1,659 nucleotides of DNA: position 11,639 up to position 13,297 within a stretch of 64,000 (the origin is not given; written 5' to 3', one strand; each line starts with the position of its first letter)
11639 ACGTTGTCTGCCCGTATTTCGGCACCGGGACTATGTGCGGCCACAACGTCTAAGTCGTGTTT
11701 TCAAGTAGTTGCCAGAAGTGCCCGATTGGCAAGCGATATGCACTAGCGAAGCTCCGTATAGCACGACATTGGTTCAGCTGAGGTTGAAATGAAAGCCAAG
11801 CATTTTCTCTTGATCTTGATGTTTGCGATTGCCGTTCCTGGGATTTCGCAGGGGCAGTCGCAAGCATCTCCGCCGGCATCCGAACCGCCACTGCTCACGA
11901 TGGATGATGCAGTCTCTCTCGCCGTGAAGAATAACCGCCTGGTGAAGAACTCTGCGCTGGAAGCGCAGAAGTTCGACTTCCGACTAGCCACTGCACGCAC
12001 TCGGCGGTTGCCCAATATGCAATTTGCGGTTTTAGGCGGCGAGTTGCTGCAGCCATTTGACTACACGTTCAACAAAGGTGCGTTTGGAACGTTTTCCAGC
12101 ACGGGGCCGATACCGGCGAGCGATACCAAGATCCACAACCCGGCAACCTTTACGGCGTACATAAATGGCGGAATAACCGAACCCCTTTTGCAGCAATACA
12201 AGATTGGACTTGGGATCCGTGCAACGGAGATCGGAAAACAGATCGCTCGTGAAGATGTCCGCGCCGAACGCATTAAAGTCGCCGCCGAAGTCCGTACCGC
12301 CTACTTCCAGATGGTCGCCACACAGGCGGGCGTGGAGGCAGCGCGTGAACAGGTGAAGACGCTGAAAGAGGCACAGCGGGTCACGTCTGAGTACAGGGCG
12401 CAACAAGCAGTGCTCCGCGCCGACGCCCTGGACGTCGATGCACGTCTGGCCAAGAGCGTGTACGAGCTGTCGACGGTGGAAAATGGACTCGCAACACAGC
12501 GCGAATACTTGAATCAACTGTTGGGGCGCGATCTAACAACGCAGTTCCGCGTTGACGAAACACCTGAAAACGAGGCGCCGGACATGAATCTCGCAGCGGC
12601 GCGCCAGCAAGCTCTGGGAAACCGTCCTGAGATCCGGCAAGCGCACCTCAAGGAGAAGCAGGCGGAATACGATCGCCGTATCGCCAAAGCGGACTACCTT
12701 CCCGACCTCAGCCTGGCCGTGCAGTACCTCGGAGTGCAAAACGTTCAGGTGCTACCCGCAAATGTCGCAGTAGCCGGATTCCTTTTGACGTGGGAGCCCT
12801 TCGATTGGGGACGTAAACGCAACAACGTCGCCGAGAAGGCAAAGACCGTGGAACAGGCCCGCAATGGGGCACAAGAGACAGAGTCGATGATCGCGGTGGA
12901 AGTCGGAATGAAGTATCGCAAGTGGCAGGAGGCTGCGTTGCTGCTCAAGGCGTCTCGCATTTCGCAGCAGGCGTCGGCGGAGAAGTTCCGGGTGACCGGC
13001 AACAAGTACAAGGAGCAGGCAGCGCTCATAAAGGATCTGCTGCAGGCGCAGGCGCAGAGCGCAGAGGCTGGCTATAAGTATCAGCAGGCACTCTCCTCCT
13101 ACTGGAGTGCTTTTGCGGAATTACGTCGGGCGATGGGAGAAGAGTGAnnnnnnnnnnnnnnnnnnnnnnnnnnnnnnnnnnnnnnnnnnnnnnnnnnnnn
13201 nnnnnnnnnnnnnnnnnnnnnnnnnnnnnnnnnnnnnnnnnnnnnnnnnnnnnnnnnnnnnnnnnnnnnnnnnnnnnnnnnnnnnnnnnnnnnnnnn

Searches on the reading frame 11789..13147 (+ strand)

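Call 76: search_protein_families(library=pfam, proteins=[window:11789-13147:+], max_evalue=0.00001)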
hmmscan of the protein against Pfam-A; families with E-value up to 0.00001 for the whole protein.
window:11789-13147:+ (452 aa): 1 family
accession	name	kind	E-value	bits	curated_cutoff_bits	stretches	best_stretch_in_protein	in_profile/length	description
PF02321.23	OEP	-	1.8e-30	106.6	22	2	268-450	1-187/187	Outer membrane efflux protein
